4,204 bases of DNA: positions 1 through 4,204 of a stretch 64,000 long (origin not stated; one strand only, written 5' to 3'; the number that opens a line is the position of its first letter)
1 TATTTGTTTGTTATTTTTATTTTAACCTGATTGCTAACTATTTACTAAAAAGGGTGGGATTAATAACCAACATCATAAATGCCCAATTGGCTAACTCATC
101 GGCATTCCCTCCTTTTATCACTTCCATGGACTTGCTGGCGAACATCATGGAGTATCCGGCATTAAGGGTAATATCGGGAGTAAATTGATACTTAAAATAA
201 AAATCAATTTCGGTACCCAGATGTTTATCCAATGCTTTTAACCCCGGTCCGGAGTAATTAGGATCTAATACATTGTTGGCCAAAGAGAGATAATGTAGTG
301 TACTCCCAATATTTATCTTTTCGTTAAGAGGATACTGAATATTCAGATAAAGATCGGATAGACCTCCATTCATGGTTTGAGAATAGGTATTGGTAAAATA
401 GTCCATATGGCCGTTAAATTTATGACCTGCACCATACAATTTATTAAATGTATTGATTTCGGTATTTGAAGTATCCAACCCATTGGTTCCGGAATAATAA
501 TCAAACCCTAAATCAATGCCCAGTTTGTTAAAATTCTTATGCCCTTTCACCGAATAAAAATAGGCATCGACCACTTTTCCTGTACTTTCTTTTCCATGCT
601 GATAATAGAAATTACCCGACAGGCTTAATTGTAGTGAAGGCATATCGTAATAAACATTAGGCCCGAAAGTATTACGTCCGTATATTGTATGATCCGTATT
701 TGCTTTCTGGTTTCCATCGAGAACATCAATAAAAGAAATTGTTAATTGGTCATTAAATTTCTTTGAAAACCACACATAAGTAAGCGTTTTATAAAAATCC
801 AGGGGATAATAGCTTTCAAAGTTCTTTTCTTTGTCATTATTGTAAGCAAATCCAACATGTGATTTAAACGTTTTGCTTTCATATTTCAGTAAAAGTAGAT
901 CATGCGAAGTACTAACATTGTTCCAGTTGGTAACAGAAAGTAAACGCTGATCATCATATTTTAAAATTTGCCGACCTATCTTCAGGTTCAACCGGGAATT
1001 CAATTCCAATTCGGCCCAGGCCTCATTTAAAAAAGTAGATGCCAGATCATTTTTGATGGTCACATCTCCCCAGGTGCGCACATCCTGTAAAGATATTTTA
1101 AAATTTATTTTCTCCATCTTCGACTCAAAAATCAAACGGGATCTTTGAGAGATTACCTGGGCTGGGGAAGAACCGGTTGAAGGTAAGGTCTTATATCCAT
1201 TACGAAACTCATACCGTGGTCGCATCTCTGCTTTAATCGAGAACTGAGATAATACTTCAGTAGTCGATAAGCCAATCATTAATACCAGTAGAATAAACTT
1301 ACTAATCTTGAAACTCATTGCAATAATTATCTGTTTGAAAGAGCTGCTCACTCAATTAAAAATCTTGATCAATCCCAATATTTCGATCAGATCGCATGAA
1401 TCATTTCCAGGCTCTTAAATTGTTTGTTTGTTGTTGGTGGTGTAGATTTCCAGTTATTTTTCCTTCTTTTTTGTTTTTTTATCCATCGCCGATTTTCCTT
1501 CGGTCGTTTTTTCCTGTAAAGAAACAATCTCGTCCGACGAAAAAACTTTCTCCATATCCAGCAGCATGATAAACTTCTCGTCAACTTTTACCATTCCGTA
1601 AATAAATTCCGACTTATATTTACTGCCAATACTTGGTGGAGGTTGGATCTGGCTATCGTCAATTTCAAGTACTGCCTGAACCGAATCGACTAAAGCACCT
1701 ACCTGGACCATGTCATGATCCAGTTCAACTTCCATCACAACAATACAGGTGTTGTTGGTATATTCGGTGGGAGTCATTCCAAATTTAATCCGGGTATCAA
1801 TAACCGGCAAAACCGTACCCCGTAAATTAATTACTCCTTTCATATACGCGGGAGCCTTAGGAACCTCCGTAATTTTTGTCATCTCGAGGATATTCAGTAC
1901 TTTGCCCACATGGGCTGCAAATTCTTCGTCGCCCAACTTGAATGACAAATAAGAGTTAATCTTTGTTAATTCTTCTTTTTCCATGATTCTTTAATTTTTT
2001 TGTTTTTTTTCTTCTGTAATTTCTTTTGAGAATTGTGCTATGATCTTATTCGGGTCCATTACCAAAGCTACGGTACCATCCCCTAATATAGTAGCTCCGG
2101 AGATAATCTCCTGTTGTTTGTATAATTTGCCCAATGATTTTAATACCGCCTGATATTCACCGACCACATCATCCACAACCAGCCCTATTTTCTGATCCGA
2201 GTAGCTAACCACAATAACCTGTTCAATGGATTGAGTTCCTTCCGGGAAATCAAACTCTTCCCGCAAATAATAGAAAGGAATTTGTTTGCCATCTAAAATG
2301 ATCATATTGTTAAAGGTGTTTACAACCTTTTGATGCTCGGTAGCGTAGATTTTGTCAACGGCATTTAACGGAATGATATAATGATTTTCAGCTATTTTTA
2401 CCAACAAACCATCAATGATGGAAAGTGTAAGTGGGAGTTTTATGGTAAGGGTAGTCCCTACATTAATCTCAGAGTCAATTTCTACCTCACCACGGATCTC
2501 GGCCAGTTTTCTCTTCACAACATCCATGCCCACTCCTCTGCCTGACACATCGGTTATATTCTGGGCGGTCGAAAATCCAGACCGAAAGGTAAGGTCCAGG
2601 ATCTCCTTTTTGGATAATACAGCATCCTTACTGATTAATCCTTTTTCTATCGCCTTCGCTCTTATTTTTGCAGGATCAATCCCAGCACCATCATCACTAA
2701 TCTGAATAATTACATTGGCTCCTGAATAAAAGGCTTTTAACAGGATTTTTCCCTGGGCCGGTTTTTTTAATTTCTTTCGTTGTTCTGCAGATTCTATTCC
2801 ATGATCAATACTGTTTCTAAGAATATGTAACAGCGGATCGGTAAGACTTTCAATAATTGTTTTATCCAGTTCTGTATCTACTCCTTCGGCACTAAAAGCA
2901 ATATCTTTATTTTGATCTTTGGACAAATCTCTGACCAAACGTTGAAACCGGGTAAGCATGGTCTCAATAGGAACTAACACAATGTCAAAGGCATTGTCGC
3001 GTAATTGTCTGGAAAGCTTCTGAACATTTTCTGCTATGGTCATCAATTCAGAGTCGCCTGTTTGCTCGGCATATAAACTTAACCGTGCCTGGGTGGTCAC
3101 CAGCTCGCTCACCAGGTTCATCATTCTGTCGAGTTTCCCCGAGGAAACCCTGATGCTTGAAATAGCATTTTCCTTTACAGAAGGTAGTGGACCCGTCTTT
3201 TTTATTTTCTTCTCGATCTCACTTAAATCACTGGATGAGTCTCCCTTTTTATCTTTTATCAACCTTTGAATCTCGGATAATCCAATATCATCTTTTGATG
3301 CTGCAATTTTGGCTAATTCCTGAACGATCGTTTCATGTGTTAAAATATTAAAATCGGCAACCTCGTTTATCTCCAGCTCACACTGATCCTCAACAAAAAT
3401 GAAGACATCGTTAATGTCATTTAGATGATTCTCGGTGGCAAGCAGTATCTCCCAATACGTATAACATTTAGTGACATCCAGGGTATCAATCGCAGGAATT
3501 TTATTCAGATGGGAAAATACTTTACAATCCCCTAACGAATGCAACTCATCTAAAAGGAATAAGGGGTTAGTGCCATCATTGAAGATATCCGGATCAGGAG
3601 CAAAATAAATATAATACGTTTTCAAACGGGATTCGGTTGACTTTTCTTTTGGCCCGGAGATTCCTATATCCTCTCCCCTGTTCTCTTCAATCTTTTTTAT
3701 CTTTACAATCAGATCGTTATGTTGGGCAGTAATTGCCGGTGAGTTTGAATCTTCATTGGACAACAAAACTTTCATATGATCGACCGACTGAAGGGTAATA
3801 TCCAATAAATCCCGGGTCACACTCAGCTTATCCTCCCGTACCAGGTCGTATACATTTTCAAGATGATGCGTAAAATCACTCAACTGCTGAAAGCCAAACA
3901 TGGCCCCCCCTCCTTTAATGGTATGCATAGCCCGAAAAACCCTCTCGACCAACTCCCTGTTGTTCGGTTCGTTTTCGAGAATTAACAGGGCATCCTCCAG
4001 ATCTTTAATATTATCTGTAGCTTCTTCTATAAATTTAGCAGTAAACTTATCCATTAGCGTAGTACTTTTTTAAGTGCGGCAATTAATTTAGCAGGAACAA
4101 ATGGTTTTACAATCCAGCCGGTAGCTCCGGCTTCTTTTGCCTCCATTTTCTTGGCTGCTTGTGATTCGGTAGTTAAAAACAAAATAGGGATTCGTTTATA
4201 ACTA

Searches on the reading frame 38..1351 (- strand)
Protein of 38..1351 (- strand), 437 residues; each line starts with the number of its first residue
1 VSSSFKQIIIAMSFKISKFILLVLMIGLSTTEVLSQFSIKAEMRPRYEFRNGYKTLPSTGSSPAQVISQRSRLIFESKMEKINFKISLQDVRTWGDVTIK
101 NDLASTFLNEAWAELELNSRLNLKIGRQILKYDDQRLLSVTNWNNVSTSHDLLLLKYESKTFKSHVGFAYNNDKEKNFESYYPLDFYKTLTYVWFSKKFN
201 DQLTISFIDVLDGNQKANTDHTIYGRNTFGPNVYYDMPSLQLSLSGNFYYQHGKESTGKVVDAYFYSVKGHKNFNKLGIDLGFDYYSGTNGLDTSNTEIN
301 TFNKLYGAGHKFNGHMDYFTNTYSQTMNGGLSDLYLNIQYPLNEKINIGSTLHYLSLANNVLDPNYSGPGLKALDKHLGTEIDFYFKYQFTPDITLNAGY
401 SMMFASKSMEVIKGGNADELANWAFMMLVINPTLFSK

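Call 49: search_protein_families(library=pfam, proteins=[window:38-1351:-], max_evalue=0.00001)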
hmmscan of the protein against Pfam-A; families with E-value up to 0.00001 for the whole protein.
window:38-1351:- (437 aa): 1 family
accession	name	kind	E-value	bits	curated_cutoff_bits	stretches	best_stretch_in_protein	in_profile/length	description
PF13372.12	Alginate_exp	-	4.9e-21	75.4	25.2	1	37-405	3-377/395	Alginate export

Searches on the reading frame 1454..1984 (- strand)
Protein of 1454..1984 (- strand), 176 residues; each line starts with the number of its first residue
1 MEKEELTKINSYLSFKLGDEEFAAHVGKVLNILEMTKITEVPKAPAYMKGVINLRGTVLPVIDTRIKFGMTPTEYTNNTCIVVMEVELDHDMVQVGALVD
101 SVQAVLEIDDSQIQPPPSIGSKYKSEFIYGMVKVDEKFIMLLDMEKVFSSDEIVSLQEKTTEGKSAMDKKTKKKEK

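Call 49: search_protein_families(library=pfam, proteins=[window:1454-1984:-], max_evalue=0.00001)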
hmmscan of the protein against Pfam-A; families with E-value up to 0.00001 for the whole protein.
window:1454-1984:- (176 aa): 1 family
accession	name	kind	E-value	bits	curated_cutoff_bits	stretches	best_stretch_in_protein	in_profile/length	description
PF01584.24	CheW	-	4e-39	133.8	23.5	1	12-151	2-137/138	CheW-like domain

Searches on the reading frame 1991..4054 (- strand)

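Call 49: search_protein_families(library=pfam, proteins=[window:1991-4054:-], max_evalue=0.00001)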
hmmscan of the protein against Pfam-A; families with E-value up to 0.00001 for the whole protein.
window:1991-4054:- (687 aa): 4 families
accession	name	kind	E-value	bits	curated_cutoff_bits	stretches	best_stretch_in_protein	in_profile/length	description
PF01584.24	CheW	-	1.4e-23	83.5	23.5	1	549-673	2-135/138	CheW-like domain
PF02518.31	HATPase_c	-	1.1e-16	61.7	26.4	1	406-543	4-110/111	Histidine kinase-, DNA gyrase B-, and HSP90-like ATPase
PF01627.28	Hpt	-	3.1e-16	59.8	24.6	1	6-88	4-75/84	Hpt domain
PF02895.20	H-kinase_dim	-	2.1e-11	44.5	23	1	299-356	2-66/68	Signal transducing histidine kinase, homodimeric domain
